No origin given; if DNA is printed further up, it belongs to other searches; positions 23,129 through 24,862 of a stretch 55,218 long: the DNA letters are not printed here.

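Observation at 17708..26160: ABC importer operon carrying three cytoplasmic phosphoesterases: candidate import-and-dismantle system for oligonucleotides or another phosphodiester nutrient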

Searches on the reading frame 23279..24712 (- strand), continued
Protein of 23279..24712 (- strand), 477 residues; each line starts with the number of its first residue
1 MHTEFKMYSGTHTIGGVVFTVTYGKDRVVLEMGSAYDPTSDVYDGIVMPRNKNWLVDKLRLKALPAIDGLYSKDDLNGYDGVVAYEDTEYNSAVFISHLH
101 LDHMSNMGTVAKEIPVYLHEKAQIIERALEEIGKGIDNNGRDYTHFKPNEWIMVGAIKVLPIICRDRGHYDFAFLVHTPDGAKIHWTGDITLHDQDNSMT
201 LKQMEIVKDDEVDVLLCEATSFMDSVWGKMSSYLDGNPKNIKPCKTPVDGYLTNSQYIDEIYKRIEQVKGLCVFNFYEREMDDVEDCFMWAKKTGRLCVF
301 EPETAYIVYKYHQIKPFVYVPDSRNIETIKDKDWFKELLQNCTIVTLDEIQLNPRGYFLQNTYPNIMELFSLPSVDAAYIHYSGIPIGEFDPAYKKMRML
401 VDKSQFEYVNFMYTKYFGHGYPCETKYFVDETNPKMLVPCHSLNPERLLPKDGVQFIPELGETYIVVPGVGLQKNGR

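Call 68: search_protein_families(library=pfam, alignment_id=A5, max_evalue=0.00001)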
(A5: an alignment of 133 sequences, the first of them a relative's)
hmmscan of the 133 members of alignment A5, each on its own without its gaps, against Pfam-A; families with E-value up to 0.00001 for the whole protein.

A. member 1, L001:6186-6935:+ (250 aa): 3 families
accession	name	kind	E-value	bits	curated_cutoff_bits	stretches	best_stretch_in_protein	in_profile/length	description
PF14268.11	YoaP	-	1.7e-08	34.3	25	1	203-245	2-44/44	YoaP-like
PF00583.31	Acetyltransf_1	-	2.2e-08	34.8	20.7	1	25-116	12-98/116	Acetyltransferase (GNAT) family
PF13508.13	Acetyltransf_7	-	8.8e-06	26.5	27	0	49-136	8-84/84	Acetyltransferase (GNAT) domain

B. families by the number of members that match (of 133 scanned): 140 families (the first 25 are shown)
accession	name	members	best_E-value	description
PF00702.32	Hydrolase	10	2.7e-30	haloacid dehalogenase-like hydrolase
PF01418.23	HTH_6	6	2e-13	Helix-turn-helix domain, rpiR family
PF01380.27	SIS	6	1.5e-12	SIS domain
PF00005.33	ABC_tran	5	1.1e-47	ABC transporter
PF02463.25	SMC_N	3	2.3e-15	RecF/RecN/SMC N terminal domain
PF07690.21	MFS_1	3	1.8e-14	Major Facilitator Superfamily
PF08902.16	DUF1848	2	1.3e-91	Domain of unknown function (DUF1848)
PF00580.27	UvrD-helicase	2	1.5e-55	UvrD/REP helicase N-terminal domain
PF01048.26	PNP_UDP_1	2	9.8e-53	Phosphorylase superfamily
PF13378.12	MR_MLE_C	2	7.2e-52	Enolase C-terminal domain-like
PF00117.34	GATase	2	1.3e-38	Glutamine amidotransferase class-I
PF13416.11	SBP_bac_8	2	2.9e-32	Bacterial extracellular solute-binding protein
PF03167.25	UDG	2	3.1e-32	Uracil DNA glycosylase superfamily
PF13361.12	UvrD_C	2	3.6e-32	UvrD-like helicase C-terminal domain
PF12705.13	PDDEXK_1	2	2.1e-30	PD-(D/E)XK nuclease superfamily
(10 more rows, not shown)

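Call 81: search_solved_structures(query=L080:13449-14312:-, max_evalue=0.1)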
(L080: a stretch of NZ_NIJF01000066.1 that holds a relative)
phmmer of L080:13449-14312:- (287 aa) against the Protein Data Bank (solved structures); distinct sequences matched with E-value up to 0.1: 17.
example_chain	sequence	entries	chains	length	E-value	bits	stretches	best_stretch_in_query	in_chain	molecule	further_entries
6q7q_A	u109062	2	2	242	7e-08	35.4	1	161-279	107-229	OE1.3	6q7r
6q7p_A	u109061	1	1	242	8.8e-08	35.1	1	160-279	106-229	OE1.2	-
6q7n_A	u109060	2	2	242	3.9e-07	33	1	160-279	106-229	BH32 | OE1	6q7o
3u26_A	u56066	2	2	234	3.9e-07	33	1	161-279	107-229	PF00702 domain protein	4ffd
6z1k_A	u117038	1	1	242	4.9e-07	32.7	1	161-279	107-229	BH32.6 protein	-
8bp1_A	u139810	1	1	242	3.4e-06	29.9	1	161-279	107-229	BHMeHis1.0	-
6z1l_A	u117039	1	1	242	3.5e-06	29.8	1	161-279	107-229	BH32.12 protein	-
7o1d_A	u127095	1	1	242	4.4e-06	29.5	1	161-279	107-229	BH32.7 protein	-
1x42_A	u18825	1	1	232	6.7e-06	28.9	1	161-279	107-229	hypothetical protein PH0459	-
4ygq_A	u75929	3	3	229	2.9e-05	26.9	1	169-275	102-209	Hydrolase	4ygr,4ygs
9eqd_A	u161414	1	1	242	5.1e-05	26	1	161-279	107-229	CT1.5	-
9fug_A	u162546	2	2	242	6.1e-05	25.8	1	161-279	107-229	SNAr1.3 (K39A) | Chain A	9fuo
9ful_A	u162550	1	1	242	7.3e-05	25.5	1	161-279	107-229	Chain A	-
9r2d_A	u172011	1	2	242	0.00026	23.8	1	161-279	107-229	Crystal structure of ASB1.3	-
8bp0_A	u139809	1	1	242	0.00028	23.6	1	161-279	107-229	BHMeHis1.8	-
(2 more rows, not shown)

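Call 84: search_protein_representatives(alignment_id=A1)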
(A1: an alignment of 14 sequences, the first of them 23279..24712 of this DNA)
Query: 14 sequences, 475 profile positions. Proteins with E-value up to 0.001 (for the whole library): 2028; up to 1e-10: 1012; up to 1e-30: 187. The best 150 are listed.
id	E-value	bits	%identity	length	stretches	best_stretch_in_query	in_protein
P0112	1.4e-235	798.7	-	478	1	2-473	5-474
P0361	2.5e-164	563.7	-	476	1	1-473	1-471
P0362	4.4e-164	562.9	-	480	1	2-473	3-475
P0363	3.4e-152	523.7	-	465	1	1-462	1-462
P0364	6.6e-147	506.3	-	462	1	2-465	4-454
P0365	1.5e-141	488.6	-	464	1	2-472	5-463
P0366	7.5e-127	440.1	-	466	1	2-468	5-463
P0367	2.2e-119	415.5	-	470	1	2-466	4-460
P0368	5.6e-119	414.2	-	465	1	1-468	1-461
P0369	1.6e-111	389.6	-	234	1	2-226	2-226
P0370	2.1e-111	389.2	-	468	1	2-470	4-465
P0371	3.8e-105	368.6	-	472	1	2-471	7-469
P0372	1.2e-103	363.7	-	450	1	2-467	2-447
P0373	2.2e-103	362.8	-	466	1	2-470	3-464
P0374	2.0e-102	359.6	-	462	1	2-470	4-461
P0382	3.0e-85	302.9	-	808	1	3-467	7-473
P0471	3.1e-37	144.6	-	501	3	3-154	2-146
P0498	2.5e-34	135.1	-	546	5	4-83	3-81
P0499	2.7e-34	134.9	-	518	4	4-134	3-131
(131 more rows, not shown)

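Call 85: search_protein_families(library=pfam, proteins=[P0382, P0498, P0499, P0471], max_evalue=0.001)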
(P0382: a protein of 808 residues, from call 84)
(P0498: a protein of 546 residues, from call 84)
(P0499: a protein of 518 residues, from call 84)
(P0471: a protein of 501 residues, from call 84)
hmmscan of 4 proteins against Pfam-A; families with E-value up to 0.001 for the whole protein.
P0382 (808 aa): 3 families
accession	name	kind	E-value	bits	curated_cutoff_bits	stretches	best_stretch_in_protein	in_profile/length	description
PF00702.32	Hydrolase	-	4.8e-11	43.9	26.4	1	526-763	1-191/191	haloacid dehalogenase-like hydrolase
PF12706.13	Lactamase_B_2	-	1.3e-09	38.4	27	1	84-232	19-173/200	Beta-lactamase superfamily domain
PF00753.33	Lactamase_B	-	9.3e-06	26.1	22.7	1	93-205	41-161/196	Metallo-beta-lactamase superfamily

P0498 (546 aa): 3 families
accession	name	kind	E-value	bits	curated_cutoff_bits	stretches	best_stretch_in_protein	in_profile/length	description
PF12706.13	Lactamase_B_2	-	2.4e-10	40.8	27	1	112-281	31-171/200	Beta-lactamase superfamily domain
PF07521.17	RMMBL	-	6e-06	26.6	21.6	1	492-529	11-49/63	Zn-dependent metallo-hydrolase RNA specificity domain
PF13483.12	Lactamase_B_3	-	0.00022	21.7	24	0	110-271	35-130/160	Beta-lactamase superfamily domain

P0499 (518 aa): 3 families
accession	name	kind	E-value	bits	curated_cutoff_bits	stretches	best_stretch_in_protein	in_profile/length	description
PF12706.13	Lactamase_B_2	-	9.3e-19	68.3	27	2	77-140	20-90/200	Beta-lactamase superfamily domain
PF00753.33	Lactamase_B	-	2.5e-07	31.3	22.7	1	86-233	42-159/196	Metallo-beta-lactamase superfamily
PF13483.12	Lactamase_B_3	-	0.00037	21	24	0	14-225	6-112/160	Beta-lactamase superfamily domain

P0471 (501 aa): 3 families
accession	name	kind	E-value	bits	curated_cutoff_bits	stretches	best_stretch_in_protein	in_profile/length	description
PF12706.13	Lactamase_B_2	-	4.8e-11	43.1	27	1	85-218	27-144/200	Beta-lactamase superfamily domain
PF07521.17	RMMBL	-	2.7e-07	30.9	21.6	1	445-486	9-51/63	Zn-dependent metallo-hydrolase RNA specificity domain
PF00753.33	Lactamase_B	-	1.6e-05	25.4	22.7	1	82-108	38-64/196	Metallo-beta-lactamase superfamily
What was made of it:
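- Distant members hit the RMMBL RNA-specificity domain (call 85).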
